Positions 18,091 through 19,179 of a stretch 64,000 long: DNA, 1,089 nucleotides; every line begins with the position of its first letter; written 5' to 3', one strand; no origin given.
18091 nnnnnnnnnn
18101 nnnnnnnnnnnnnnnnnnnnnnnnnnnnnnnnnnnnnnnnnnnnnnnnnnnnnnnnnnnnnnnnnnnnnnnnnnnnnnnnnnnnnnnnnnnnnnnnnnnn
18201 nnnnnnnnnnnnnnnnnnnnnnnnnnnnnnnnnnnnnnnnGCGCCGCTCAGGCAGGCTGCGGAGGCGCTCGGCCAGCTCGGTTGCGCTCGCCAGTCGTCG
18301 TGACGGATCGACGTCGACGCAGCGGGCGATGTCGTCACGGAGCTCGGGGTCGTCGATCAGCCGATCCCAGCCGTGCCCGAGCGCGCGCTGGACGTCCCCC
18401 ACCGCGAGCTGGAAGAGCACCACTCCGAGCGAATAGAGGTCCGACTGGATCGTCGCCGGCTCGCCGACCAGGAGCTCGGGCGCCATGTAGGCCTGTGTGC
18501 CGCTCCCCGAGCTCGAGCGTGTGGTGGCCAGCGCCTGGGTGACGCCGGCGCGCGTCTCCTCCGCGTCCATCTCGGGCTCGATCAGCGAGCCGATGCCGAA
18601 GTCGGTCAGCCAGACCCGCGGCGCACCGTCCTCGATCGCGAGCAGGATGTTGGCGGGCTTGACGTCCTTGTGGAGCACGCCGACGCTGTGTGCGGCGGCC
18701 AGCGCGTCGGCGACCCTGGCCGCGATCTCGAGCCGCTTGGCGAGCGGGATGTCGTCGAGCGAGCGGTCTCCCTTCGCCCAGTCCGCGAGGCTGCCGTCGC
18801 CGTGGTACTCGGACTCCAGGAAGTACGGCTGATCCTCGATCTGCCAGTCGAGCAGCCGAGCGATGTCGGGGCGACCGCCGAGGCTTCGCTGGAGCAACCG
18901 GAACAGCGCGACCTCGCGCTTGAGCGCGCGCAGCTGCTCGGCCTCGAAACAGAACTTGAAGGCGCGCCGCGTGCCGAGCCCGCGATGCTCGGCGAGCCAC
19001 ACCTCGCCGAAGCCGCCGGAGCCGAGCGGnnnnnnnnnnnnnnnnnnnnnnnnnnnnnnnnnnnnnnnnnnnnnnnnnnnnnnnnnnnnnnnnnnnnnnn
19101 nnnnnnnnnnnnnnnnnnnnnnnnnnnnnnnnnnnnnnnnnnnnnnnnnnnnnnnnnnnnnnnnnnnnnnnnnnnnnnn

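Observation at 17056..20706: Giant tandem-kinase protein with a degenerate cyclase domain and an inverted sensor topology, directly downstream of rpoD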

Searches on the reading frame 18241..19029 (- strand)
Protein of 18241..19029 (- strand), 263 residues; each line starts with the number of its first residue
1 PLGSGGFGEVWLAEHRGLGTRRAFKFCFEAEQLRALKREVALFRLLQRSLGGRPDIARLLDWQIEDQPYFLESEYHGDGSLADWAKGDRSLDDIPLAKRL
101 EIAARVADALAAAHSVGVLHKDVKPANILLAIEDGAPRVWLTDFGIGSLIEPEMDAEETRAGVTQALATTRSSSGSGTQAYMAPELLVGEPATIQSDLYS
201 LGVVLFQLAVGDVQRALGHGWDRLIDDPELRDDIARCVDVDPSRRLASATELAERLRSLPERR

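Call 6: search_protein_families(library=pfam, proteins=[window:18241-19029:-], max_evalue=10)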
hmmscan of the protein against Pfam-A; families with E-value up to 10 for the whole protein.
seq(263 aa): 7 families
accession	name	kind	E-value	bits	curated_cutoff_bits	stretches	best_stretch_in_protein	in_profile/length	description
PF00069.31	Pkinase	-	5.8e-30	105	31.7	1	2-212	7-194/263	Protein kinase domain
PF07714.23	PK_Tyr_Ser-Thr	-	6.6e-16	58.8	23.1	1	2-209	7-198/258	Protein tyrosine and serine/threonine kinase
PF06293.20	Kdo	-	7.3e-05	22.7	21.3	1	80-147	104-169/207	Lipopolysaccharide kinase (Kdo/WaaP) family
PF17667.7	Pkinase_fungal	-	0.003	16.8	24.1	1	115-206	305-384/387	Fungal protein kinase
PF01636.29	APH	-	0.0042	17.3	23.2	1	82-135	132-186/239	Phosphotransferase enzyme family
PF17926.6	TetR_C_21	-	0.048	14.3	26.2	1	82-161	23-103/111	Tetracyclin repressor-like, C-terminal domain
PF03109.22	ABC1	-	0.19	11.3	22.9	1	99-153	168-220/244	ABC1 atypical kinase-like domain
